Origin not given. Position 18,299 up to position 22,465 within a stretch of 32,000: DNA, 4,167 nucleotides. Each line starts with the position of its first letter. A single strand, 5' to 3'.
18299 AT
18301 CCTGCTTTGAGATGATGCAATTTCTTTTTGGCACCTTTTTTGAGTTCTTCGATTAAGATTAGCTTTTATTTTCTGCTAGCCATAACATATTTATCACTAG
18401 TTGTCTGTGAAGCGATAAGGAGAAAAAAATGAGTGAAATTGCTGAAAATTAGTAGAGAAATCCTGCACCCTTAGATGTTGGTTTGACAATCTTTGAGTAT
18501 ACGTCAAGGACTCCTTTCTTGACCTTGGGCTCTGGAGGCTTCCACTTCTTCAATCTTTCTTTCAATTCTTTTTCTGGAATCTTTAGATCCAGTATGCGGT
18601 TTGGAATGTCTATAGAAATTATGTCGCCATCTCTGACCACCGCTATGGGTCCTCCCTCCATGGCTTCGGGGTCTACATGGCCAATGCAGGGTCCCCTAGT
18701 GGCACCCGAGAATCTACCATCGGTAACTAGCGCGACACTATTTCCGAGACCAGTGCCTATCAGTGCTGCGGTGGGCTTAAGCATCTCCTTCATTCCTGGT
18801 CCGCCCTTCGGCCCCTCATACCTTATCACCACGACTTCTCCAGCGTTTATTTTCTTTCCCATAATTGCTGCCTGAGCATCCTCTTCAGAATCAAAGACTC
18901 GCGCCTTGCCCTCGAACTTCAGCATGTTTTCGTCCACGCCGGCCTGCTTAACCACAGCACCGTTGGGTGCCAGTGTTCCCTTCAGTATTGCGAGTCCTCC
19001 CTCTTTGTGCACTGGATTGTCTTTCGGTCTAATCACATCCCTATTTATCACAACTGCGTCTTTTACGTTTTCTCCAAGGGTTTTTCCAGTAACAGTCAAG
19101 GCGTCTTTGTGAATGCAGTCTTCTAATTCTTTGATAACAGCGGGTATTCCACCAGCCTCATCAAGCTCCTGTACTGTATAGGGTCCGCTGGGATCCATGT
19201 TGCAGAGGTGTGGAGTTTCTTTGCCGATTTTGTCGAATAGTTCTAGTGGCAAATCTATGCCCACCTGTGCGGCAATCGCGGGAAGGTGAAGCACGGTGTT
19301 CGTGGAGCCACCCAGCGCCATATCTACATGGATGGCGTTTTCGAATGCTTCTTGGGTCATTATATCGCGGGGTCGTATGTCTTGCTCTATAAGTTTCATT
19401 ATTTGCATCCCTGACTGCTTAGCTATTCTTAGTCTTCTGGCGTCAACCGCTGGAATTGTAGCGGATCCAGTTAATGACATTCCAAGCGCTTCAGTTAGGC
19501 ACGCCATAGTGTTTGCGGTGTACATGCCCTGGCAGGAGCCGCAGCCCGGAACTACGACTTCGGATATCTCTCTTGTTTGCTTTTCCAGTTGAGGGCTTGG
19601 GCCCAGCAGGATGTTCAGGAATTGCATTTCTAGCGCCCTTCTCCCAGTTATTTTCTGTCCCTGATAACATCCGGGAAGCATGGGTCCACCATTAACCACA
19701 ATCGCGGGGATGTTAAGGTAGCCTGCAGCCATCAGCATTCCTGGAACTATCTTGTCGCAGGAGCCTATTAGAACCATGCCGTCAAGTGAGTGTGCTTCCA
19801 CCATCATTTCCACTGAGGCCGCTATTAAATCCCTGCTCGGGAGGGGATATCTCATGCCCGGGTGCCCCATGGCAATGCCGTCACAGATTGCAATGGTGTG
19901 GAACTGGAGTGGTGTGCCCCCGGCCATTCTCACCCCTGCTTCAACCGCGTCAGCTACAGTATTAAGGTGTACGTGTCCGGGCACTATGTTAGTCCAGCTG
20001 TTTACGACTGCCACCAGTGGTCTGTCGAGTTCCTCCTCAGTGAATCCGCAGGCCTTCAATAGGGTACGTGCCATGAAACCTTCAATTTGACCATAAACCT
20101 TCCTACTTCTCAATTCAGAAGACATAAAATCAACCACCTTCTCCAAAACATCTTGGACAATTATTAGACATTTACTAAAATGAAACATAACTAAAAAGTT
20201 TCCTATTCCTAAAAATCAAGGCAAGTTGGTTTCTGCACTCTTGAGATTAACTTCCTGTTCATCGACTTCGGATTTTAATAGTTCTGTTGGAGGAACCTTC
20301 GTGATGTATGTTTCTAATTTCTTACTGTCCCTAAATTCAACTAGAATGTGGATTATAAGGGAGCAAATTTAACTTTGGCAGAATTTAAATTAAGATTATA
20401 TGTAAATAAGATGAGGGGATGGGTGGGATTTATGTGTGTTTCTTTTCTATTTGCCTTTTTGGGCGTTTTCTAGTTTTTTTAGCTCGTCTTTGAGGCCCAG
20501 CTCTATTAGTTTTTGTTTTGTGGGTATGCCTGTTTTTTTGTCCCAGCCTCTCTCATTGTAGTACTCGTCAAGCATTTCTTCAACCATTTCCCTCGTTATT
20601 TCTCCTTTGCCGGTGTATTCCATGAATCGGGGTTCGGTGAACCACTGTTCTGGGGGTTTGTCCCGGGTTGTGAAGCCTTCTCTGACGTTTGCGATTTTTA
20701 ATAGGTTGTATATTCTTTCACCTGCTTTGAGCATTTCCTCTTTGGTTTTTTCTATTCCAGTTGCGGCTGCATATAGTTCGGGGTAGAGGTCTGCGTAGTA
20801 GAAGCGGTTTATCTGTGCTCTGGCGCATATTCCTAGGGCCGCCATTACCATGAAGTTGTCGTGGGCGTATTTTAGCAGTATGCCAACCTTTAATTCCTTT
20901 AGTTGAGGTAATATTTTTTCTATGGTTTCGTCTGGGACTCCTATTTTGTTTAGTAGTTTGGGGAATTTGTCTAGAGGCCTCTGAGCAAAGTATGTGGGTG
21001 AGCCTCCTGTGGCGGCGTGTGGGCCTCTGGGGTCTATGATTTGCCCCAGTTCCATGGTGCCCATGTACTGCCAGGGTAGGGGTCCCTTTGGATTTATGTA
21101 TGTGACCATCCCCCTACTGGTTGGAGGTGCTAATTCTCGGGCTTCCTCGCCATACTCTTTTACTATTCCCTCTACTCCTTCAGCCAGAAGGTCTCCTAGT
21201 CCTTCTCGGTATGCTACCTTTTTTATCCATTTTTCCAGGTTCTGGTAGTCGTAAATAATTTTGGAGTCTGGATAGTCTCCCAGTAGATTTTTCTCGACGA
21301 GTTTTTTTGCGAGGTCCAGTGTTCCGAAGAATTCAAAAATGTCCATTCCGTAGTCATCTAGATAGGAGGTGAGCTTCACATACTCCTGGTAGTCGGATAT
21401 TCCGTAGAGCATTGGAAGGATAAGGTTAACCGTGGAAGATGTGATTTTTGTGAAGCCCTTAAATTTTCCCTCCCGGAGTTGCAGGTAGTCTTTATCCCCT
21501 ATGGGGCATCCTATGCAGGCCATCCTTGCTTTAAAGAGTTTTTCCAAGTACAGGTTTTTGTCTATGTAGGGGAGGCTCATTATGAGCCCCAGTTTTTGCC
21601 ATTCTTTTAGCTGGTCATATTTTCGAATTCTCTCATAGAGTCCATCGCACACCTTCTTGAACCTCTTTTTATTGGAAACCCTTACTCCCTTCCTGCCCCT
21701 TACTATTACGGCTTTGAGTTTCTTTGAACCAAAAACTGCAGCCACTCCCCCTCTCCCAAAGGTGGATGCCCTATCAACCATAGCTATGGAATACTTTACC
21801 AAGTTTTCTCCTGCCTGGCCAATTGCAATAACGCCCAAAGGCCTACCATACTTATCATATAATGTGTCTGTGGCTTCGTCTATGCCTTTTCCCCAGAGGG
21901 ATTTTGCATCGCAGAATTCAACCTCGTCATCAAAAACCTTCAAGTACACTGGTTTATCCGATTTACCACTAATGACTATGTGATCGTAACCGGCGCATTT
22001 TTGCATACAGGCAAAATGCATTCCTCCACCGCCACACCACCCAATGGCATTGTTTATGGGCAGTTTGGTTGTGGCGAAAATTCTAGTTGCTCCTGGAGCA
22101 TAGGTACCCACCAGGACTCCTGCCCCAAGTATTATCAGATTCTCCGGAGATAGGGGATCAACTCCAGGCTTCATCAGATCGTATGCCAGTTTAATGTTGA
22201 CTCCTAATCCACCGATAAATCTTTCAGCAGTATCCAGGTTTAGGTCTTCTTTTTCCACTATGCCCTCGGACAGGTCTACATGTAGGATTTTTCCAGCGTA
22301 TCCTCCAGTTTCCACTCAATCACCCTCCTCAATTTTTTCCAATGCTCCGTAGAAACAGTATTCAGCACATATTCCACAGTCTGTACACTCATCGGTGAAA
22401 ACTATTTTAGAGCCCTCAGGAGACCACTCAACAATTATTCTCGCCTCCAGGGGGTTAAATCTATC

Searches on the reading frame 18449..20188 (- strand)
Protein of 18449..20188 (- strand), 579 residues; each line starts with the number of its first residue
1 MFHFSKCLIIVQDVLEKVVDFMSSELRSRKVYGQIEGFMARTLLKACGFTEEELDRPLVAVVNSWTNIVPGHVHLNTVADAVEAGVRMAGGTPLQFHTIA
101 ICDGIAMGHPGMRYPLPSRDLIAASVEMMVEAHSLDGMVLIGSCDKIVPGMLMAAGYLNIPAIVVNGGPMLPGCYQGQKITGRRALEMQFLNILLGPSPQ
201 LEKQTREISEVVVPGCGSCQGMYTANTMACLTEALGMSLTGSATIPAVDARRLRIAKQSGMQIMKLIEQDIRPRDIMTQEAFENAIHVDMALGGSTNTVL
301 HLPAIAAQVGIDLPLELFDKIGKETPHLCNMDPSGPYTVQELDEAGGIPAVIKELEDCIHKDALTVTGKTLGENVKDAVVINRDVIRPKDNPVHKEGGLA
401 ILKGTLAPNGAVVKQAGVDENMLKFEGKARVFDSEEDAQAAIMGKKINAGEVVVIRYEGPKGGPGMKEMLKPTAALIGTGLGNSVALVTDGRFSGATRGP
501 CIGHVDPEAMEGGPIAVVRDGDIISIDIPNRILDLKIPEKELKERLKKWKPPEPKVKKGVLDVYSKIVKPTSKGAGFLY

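Call 5: search_protein_families(library=pfam, proteins=[window:18449-20188:-])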
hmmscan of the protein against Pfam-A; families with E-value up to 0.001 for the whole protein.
window:18449-20188:- (579 aa): 2 families
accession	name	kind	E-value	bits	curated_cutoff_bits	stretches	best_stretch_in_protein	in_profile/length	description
PF00920.27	ILVD_EDD_N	-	2e-131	438.3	27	1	56-374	1-316/316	Dihydroxy-acid/6-phosphogluconate dehydratase N-terminal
PF24877.1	ILV_EDD_C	-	1.2e-81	273.2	27.7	1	384-575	1-191/191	Dihydroxy-acid/6-phosphogluconate dehydratase C-terminal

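Call 6: search_protein_families(library=ncbifam, proteins=[window:18449-20188:-])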
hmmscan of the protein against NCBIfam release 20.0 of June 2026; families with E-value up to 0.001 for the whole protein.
window:18449-20188:- (579 aa): 8 families
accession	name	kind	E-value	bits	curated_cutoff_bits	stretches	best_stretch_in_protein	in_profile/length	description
TIGR00110.1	ilvD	equivalog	1.7e-237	789.3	618.15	1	40-575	2-539/543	dihydroxy-acid dehydratase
NF002068.0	PRK00911.1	subfamily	1.2e-234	780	644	1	24-575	3-553/559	dihydroxy-acid dehydratase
NF009103.0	PRK12448.1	equivalog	1.6e-171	571.6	710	2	27-380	5-366/616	dihydroxy-acid dehydratase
NF004784.0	PRK06131.1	subfamily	1e-161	539.3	539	1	23-577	7-560/576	dihydroxy-acid dehydratase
NF009559.0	PRK13016.1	equivalog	1.1e-146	489.4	882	1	24-577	8-561/578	L-arabinonate dehydratase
NF009560.0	PRK13017.1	subfamily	4.6e-141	470.9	684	1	24-576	8-574/595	dihydroxy-acid dehydratase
TIGR03432.1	yjhG_yagF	hypoth_equivalog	1.4e-74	251.3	808.15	1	71-533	82-570/640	YjhG/YagF family D-xylonate dehydratase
TIGR01196.1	edd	equivalog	1.9e-74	251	708.25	1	56-548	64-567/601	phosphogluconate dehydratase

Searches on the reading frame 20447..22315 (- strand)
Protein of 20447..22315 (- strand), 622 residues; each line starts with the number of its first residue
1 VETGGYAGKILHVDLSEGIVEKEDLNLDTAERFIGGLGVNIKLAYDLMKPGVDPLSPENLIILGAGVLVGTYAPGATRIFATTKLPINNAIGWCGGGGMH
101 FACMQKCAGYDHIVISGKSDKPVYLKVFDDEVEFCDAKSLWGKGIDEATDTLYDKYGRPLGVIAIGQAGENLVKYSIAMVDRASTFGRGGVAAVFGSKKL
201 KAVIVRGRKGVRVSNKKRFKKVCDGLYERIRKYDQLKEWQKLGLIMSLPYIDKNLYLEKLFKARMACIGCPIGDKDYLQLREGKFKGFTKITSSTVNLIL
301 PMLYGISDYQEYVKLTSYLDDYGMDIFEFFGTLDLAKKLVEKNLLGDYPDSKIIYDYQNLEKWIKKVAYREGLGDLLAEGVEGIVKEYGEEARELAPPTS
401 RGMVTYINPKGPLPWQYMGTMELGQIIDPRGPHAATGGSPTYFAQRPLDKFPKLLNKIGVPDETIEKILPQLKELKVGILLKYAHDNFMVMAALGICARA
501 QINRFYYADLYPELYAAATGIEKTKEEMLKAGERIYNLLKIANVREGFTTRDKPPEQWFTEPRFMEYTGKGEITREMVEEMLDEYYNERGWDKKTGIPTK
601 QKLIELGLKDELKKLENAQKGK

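Call 5: search_protein_families(library=pfam, proteins=[window:20447-22315:-])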
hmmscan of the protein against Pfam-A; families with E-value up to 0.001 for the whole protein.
window:20447-22315:- (622 aa): 2 families
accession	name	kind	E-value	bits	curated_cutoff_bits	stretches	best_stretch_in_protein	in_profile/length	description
PF02730.20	AFOR_N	-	3.3e-63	213.5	29.8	1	8-207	1-198/199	Aldehyde ferredoxin oxidoreductase, N-terminal domain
PF01314.23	AFOR_C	-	4.5e-58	197.7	27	1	249-608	52-385/385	Aldehyde ferredoxin oxidoreductase, domains 2 & 3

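Call 6: search_protein_families(library=ncbifam, proteins=[window:20447-22315:-])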
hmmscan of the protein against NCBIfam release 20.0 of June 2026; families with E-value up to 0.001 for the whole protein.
window:20447-22315:- (622 aa): 2 families
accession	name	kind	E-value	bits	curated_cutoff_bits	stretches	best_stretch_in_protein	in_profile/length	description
NF007354.0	PRK09849.1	equivalog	8.8e-67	226.2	868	2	3-224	5-224/703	aldehyde ferredoxin oxidoreductase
NF040818.1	GAPOR_Arch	equivalog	1.2e-08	33.8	1300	1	10-131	5-122/654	glyceraldehyde-3-phosphate:ferredoxin oxidoreductase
